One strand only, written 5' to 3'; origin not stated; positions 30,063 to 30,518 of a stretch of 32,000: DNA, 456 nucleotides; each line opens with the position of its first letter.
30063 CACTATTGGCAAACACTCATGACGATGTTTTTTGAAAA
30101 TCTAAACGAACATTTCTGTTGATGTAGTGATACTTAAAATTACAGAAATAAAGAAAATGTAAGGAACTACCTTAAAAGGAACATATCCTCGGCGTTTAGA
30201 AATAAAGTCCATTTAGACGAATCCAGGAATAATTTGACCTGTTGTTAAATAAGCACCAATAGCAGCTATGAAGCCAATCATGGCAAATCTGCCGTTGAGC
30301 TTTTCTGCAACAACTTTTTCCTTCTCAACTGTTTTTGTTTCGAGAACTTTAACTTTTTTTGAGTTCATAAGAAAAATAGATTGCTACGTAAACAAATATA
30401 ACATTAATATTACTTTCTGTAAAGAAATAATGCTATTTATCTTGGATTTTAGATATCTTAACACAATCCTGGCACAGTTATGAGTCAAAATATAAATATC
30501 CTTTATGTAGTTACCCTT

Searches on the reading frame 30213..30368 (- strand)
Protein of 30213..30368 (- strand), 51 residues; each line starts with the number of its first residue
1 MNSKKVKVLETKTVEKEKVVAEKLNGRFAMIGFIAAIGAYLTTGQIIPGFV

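Call 39: search_protein_families(library=pfam, proteins=[window:30213-30368:-], max_evalue=0.01)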
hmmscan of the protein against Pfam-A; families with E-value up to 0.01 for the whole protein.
window:30213-30368:- (51 aa): 1 family
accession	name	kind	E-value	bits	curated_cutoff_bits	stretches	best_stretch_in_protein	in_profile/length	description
PF00504.26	Chloroa_b-bind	-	0.0029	18.5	22.3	1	13-37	134-158/162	Chlorophyll A-B binding protein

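Call 40: search_protein_families(library=ncbifam, proteins=[window:30213-30368:-], max_evalue=0.01)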
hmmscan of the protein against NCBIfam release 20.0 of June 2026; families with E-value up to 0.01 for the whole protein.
window:30213-30368:- (51 aa): 0 families

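Call 62: find_related_loci(query=window:30213-30368:-, collection=viral_contigs, flank=1500)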
Query window:30213-30368:- (51 aa) in viral_contigs; peptide patterns used: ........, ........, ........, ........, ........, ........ (x = any residue, [..] = any of these).
600 stretches matched a pattern (row limit reached: there are more); 555 encode a relative of the query (tblastn E <= 1e-3); the best 80 are kept; 80 distinct loci.
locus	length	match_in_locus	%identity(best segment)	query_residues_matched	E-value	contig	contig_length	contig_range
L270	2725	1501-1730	83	10-51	1e-20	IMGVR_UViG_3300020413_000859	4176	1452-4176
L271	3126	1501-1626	83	10-51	1e-20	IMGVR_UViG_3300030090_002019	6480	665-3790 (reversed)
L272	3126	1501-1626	86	10-51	1e-20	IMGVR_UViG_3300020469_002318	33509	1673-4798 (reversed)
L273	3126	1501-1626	83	10-51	2e-20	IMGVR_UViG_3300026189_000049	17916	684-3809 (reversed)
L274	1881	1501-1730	83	10-51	2e-20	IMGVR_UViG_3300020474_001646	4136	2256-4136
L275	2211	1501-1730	83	10-51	3e-20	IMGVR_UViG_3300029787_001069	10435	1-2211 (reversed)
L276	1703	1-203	81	10-51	4e-20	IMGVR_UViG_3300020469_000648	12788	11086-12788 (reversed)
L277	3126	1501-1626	83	10-51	3e-20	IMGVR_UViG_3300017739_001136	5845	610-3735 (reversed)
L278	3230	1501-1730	83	10-51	4e-20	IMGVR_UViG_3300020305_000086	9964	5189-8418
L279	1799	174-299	86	10-51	3e-20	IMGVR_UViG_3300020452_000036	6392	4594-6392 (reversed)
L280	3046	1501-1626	81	10-51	6e-20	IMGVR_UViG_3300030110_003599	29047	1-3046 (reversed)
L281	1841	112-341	83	10-51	6e-20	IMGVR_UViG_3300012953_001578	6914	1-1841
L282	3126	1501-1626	81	10-51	7e-20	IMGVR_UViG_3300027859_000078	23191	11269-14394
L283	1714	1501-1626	81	10-51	7e-20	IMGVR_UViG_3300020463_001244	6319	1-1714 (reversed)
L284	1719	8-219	81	10-51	6e-20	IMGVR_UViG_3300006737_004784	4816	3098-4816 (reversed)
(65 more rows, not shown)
